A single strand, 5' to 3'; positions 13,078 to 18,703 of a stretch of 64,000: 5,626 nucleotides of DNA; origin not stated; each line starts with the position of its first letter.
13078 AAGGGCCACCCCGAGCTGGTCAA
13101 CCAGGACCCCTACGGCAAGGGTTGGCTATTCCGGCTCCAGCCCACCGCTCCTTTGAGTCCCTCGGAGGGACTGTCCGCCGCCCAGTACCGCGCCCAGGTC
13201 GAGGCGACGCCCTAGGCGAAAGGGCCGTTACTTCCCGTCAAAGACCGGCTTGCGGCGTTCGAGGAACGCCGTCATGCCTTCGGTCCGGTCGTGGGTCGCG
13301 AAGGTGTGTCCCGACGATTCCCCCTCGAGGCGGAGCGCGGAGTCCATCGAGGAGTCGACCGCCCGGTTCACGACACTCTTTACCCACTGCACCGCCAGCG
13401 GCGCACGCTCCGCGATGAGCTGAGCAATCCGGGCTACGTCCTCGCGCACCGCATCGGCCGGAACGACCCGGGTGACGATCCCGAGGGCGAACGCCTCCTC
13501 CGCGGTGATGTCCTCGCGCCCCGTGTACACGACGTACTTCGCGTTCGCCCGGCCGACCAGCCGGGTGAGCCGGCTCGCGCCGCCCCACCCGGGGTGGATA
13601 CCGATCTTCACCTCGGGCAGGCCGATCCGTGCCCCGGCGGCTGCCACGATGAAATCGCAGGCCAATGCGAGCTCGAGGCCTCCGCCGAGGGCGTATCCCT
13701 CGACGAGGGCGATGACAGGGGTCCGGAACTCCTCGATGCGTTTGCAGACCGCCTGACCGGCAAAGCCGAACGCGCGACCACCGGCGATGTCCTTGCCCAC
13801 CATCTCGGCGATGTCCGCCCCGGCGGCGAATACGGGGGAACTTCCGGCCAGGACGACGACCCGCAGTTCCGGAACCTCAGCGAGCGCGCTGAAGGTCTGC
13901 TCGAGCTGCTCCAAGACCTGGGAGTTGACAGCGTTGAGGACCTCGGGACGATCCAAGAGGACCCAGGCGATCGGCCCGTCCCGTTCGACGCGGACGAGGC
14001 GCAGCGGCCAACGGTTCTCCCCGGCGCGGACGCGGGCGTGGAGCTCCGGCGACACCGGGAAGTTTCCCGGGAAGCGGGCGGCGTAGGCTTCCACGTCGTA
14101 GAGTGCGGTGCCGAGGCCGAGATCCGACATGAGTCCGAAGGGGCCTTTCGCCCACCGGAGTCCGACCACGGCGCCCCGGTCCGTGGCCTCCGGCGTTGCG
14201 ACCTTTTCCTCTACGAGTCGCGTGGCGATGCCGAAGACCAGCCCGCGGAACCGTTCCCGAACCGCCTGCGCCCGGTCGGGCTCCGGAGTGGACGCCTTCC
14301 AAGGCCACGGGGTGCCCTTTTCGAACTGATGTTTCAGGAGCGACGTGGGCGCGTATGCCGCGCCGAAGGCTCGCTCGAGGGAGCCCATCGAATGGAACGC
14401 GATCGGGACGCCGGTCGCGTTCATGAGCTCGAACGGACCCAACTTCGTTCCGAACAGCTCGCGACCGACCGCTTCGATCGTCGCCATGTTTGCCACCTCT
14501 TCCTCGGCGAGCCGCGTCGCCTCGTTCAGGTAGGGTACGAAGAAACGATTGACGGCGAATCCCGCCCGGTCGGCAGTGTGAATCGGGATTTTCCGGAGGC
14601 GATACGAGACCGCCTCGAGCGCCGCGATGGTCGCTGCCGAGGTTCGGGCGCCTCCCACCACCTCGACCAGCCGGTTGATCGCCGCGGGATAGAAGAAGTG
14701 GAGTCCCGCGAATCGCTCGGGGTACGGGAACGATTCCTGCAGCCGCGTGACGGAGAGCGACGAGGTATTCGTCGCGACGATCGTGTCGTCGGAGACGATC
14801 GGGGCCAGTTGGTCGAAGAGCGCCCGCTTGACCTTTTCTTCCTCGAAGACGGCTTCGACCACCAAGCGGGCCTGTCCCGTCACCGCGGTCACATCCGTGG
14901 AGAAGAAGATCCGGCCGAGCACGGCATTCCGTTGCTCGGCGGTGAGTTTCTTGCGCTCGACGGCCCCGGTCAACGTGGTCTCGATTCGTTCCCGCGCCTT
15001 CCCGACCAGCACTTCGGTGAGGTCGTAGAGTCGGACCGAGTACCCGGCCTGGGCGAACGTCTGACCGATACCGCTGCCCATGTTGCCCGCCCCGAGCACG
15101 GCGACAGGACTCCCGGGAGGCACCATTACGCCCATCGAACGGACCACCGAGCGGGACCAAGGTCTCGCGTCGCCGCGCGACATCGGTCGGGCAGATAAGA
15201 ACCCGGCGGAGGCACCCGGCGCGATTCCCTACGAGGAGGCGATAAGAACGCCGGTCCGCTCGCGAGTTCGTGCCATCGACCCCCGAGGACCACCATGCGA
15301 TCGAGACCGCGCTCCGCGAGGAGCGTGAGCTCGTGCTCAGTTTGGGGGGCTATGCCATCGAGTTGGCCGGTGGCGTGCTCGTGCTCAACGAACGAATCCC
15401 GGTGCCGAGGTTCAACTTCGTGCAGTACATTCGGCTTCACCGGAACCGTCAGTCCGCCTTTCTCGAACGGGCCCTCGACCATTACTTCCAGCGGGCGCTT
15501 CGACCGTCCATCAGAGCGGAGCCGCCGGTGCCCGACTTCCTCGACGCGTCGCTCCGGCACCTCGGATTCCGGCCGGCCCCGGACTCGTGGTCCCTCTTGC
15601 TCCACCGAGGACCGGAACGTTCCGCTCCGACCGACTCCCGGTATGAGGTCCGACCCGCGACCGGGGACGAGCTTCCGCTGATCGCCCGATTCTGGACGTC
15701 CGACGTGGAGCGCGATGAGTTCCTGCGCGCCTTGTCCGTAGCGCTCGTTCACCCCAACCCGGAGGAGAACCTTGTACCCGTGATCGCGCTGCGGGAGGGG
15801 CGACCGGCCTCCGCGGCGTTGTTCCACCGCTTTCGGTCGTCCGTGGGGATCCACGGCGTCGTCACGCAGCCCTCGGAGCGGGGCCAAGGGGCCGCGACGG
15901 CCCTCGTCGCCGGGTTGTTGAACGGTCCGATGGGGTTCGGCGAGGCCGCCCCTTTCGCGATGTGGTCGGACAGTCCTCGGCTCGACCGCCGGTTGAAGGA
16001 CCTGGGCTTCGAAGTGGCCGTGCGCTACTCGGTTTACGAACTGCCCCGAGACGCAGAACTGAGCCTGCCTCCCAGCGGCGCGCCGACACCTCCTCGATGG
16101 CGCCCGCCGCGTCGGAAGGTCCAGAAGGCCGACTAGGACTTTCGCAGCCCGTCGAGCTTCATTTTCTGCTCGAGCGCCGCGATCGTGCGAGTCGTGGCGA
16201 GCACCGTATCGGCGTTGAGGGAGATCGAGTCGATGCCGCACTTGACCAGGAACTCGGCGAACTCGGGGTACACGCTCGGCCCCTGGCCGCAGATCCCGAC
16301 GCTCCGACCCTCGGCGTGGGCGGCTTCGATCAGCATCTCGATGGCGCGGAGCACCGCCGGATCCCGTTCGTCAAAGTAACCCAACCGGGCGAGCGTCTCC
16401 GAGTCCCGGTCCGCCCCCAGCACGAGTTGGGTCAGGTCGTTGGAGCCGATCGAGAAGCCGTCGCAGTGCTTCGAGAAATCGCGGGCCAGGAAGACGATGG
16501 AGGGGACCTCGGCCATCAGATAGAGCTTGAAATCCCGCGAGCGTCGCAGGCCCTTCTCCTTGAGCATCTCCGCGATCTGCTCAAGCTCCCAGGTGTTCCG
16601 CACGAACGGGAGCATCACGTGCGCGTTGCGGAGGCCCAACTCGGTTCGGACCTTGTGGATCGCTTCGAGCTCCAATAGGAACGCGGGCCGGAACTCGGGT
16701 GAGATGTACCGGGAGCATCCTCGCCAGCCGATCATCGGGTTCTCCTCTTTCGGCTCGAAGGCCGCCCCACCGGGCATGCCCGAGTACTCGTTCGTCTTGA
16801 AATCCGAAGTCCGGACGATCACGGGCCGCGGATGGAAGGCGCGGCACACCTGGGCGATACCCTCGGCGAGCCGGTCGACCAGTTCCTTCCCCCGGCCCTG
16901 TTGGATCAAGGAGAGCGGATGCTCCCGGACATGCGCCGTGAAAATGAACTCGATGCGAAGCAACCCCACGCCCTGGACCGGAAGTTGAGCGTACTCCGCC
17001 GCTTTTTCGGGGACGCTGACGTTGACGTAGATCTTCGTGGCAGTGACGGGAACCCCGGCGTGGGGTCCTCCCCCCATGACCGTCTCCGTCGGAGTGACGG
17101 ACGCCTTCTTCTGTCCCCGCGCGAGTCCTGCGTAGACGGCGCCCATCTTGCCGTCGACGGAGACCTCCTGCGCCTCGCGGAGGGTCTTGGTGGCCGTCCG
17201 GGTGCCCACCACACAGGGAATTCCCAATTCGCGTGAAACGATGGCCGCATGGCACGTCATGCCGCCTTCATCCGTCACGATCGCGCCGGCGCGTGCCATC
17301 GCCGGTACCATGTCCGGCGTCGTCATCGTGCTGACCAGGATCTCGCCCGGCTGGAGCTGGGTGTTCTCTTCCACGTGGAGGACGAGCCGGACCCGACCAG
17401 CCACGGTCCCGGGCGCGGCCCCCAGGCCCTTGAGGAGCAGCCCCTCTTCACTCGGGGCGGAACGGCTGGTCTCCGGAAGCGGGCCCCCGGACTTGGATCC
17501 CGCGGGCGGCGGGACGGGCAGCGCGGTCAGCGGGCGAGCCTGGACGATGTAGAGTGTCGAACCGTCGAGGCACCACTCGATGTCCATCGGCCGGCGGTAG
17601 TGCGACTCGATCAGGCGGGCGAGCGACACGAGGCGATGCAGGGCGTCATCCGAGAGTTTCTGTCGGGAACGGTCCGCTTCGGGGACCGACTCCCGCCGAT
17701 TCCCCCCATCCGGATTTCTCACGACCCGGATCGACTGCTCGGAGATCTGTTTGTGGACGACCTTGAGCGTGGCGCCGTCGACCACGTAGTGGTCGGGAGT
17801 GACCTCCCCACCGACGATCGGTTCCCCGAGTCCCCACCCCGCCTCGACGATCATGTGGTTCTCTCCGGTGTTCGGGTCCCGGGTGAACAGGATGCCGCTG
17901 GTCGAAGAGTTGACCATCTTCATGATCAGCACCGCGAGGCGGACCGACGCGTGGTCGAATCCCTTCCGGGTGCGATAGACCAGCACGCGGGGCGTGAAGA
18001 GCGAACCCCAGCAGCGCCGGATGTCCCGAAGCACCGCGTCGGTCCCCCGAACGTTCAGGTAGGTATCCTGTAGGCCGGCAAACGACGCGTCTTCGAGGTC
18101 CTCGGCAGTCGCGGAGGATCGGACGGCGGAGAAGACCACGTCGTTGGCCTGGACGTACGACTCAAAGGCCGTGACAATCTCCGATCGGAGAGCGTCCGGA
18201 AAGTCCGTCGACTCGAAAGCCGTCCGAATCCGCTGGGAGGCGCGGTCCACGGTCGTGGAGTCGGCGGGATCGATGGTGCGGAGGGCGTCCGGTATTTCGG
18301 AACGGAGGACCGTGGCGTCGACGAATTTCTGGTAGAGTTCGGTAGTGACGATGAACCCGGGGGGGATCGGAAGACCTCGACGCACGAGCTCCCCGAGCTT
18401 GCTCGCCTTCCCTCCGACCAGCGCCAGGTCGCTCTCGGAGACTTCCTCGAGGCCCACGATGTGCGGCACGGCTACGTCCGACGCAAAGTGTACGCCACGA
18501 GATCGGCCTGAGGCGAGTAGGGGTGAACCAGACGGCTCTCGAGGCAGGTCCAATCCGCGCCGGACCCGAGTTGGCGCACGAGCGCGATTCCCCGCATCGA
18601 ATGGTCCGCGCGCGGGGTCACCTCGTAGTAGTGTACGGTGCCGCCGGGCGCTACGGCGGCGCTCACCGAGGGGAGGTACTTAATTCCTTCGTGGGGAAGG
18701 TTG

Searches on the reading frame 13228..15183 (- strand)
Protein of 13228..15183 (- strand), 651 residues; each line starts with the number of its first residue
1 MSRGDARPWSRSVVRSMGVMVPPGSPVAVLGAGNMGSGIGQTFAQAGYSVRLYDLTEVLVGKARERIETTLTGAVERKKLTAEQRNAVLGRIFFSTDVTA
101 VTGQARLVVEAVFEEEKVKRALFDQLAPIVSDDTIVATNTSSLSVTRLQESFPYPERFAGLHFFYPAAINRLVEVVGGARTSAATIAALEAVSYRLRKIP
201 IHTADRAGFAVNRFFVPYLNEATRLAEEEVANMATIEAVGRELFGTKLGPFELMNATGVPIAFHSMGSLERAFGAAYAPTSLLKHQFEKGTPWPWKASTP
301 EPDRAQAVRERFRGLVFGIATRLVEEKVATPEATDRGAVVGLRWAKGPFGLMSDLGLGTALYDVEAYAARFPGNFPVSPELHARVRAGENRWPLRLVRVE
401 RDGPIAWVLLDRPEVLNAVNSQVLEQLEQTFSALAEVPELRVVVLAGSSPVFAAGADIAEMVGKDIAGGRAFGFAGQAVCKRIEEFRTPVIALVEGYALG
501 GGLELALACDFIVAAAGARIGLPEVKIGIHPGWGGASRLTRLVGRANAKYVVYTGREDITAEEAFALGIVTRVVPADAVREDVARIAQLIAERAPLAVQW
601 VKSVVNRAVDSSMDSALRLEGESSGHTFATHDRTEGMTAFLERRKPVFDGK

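Call 96: search_protein_families(library=pfam, proteins=[window:13228-15183:-], max_evalue=0.001)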
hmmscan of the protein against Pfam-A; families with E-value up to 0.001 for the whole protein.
window:13228-15183:- (651 aa): 6 families
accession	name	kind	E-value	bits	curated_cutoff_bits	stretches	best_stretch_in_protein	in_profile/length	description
PF00378.25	ECH_1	-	4.9e-63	213.2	27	1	403-650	4-250/251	Enoyl-CoA hydratase/isomerase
PF02737.24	3HCDH_N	-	3.6e-54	183.8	22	1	27-205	2-179/180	3-hydroxyacyl-CoA dehydrogenase, NAD binding domain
PF16113.10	ECH_2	-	6.8e-35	121.6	27.2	1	406-581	2-179/335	Enoyl-CoA hydratase/isomerase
PF00725.27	3HCDH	-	6.3e-23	81.6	22.1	2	208-290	1-84/97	3-hydroxyacyl-CoA dehydrogenase, C-terminal domain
PF03446.21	NAD_binding_2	-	1.1e-05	25.9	21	1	27-140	2-93/161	NAD binding domain of 6-phosphogluconate dehydrogenase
PF01210.29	NAD_Gly3P_dh_N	-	2.7e-05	24.6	23.1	1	27-137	2-100/158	NAD-dependent glycerol-3-phosphate dehydrogenase N-terminus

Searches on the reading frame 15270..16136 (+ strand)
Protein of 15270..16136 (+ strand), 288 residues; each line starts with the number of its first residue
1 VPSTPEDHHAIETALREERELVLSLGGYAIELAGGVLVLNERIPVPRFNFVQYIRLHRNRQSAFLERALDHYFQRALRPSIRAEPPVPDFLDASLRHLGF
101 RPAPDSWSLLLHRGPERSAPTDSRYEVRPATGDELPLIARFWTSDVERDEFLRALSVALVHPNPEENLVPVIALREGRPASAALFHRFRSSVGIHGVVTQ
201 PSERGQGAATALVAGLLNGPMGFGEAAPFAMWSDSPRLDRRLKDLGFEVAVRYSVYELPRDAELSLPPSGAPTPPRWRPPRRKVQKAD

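Call 96: search_protein_families(library=pfam, proteins=[window:15270-16136:+], max_evalue=0.001)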
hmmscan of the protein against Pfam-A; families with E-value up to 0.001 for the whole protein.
window:15270-16136:+ (288 aa): 2 families
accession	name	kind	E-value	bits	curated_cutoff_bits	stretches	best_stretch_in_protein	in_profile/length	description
PF00583.31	Acetyltransf_1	-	0.00021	22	20.7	1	163-216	31-84/116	Acetyltransferase (GNAT) family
PF13480.13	Acetyltransf_6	-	0.00077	20.1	22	0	140-214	37-118/143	Acetyltransferase (GNAT) domain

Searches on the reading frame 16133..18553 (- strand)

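Call 96: search_protein_families(library=pfam, proteins=[window:16133-18553:-], max_evalue=0.001)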
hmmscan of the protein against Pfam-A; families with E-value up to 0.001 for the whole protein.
window:16133-18553:- (806 aa): 3 families
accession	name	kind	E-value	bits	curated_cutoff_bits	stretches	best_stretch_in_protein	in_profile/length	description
PF01326.24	PPDK_N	-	2.3e-103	346.4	27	1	44-344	2-311/328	Pyruvate phosphate dikinase, AMP/ATP-binding domain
PF02896.24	PEP-utilizers_C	-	8.3e-74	248.8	22.8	1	502-794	16-291/293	PEP-utilising enzyme, PEP-binding domain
PF00391.29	PEP-utilizers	-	5.7e-28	96.8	23.1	1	401-471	2-72/72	PEP-utilising enzyme, mobile domain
